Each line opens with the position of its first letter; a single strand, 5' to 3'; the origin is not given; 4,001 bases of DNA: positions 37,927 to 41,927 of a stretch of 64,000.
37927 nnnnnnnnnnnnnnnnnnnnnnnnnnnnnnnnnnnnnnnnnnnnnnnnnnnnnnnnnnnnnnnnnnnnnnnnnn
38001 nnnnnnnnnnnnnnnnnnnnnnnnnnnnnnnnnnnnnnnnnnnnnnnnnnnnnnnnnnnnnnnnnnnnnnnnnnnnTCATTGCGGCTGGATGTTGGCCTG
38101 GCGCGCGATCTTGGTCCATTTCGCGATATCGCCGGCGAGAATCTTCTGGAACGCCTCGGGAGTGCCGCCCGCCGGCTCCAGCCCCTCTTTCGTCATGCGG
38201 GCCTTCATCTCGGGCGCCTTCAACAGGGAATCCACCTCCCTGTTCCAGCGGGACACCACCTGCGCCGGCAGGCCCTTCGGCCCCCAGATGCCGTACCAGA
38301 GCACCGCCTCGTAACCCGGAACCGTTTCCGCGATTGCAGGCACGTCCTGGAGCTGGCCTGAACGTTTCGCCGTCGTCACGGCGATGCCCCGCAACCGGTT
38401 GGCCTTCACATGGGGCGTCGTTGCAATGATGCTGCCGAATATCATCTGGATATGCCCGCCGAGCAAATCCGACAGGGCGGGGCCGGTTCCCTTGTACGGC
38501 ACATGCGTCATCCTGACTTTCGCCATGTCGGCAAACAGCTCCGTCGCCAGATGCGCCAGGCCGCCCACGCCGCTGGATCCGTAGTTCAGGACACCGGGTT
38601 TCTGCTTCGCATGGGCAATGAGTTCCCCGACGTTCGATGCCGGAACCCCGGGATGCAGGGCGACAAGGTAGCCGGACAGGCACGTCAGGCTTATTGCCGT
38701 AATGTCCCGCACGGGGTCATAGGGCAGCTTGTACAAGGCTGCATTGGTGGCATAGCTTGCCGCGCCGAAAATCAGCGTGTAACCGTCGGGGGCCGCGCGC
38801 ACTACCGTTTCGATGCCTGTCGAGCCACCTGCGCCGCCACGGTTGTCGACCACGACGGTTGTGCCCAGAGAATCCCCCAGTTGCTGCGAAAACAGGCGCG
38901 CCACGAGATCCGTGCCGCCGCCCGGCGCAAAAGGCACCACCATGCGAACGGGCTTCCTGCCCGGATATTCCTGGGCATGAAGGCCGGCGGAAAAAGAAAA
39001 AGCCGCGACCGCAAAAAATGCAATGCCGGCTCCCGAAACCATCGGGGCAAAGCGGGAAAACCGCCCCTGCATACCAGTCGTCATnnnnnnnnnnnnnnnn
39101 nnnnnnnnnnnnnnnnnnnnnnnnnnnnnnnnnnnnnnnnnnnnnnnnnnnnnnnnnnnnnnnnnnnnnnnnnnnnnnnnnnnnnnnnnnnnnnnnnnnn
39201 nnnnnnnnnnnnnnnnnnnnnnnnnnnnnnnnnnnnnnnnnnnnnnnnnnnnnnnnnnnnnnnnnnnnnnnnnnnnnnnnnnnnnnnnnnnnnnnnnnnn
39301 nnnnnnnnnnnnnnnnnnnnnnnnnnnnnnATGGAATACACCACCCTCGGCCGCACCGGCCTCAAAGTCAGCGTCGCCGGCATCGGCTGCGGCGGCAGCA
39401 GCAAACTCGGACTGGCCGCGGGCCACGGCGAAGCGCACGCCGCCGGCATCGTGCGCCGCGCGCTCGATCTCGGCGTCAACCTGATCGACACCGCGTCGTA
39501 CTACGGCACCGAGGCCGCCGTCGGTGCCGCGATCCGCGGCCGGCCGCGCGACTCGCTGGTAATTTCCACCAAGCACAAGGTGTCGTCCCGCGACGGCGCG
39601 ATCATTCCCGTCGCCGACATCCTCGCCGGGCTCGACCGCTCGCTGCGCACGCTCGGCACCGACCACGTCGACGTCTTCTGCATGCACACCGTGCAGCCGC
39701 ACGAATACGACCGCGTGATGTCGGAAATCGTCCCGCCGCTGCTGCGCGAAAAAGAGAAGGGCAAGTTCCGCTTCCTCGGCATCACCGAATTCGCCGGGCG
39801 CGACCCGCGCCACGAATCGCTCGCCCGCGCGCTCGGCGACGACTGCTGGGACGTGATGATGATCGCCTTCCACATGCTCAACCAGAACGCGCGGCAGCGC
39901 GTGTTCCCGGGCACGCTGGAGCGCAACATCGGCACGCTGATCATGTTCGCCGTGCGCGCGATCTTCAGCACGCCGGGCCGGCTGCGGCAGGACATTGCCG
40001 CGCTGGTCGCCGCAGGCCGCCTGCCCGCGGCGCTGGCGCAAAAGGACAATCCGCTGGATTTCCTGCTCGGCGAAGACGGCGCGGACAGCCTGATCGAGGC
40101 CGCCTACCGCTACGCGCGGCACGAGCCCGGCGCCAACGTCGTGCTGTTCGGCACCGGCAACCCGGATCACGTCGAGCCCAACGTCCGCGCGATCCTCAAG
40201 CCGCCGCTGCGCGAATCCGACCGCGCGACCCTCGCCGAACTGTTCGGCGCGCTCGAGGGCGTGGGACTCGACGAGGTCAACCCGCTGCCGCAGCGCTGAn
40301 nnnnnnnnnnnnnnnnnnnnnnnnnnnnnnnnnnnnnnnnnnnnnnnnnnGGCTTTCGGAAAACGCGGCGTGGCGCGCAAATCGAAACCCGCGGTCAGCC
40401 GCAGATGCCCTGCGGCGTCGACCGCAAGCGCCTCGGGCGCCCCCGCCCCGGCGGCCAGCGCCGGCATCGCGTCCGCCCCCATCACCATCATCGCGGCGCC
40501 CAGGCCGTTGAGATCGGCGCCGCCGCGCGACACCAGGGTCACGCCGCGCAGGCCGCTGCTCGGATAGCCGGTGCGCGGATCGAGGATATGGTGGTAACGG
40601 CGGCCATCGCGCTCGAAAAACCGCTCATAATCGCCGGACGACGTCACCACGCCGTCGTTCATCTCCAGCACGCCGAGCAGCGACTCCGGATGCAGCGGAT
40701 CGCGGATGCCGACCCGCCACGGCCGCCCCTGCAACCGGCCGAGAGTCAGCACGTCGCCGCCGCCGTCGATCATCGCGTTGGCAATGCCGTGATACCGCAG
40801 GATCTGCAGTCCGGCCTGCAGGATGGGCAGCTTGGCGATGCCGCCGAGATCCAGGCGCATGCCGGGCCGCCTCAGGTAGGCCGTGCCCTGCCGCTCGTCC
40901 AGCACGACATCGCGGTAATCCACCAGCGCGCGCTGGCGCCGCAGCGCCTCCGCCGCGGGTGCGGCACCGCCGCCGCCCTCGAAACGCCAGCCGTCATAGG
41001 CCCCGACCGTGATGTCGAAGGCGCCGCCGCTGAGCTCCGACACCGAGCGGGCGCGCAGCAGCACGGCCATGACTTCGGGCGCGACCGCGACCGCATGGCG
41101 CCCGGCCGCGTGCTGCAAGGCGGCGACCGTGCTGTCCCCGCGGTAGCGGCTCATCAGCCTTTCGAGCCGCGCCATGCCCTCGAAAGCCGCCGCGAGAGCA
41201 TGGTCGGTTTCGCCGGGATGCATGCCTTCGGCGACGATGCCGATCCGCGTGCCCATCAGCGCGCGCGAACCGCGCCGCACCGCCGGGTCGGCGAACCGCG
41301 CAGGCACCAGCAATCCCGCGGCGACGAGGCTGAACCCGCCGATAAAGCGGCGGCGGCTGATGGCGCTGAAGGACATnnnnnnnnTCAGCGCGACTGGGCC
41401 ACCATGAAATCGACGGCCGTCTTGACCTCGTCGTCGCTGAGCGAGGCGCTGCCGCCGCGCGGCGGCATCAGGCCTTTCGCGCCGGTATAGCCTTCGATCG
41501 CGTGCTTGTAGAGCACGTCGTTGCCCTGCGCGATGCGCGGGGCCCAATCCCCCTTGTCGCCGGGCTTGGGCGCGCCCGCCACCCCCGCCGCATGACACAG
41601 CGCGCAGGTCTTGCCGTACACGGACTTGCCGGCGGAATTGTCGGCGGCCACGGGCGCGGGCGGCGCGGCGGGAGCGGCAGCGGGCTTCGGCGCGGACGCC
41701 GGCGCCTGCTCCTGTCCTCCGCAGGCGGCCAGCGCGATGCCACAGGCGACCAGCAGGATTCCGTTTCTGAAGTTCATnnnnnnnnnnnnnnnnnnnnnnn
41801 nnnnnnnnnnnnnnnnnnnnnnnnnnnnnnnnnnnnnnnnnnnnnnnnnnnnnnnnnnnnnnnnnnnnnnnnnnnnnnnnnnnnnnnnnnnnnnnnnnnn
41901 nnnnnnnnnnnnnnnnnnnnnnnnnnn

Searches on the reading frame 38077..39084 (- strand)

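Call 8: search_protein_families(library=pfam, proteins=[window:38077-39084:-])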
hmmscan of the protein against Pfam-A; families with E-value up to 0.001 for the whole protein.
window:38077-39084:- (335 aa): 1 family
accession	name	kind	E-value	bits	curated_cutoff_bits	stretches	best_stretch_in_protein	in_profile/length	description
PF03401.19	TctC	-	1.6e-59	202.1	27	1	61-331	1-273/274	Tripartite tricarboxylate transporter family receptor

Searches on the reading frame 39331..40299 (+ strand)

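Call 8: search_protein_families(library=pfam, proteins=[window:39331-40299:+])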
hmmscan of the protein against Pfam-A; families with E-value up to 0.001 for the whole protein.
window:39331-40299:+ (322 aa): 1 family
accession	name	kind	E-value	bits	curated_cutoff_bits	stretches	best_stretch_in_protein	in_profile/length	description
PF00248.27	Aldo_ket_red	-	1.1e-28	100.6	24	1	31-303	15-288/291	Aldo/keto reductase family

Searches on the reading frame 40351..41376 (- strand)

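Call 7: search_protein_families(library=ncbifam, proteins=[window:40351-41376:-])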
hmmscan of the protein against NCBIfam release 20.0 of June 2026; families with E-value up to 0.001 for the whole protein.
seq(342 aa): 1 family
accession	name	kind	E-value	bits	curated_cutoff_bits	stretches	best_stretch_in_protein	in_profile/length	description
NF007774.0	PRK10461.1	equivalog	1.3e-23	83.5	498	1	68-307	69-316/351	FAD:protein FMN transferase ApbE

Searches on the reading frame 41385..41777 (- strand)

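Call 7: search_protein_families(library=ncbifam, proteins=[window:41385-41777:-])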
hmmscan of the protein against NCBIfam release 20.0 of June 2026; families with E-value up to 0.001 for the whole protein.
window:41385-41777:- (130 aa): 2 families
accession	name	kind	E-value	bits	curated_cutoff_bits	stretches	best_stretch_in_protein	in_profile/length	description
NF045774.1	cytochro_C551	exception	1.3e-06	28.4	118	1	4-72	4-64/110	cytochrome c551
NF050122.1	bc1_QcrC_actin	exception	0.00073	18.9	200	0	10-71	9-65/253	cytochrome bc1 complex diheme cytochrome c subunit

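Call 8: search_protein_families(library=pfam, proteins=[window:41385-41777:-])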
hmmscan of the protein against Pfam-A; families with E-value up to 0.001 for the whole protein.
window:41385-41777:- (130 aa): 2 families
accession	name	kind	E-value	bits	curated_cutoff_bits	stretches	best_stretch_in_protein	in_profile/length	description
PF13442.11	Cytochrome_CBB3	-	6.9e-14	52.4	27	1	46-125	2-68/68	Cytochrome C oxidase, cbb3-type, subunit III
PF00034.26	Cytochrom_C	-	7.1e-10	40.5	21.3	1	49-126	3-87/90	Cytochrome c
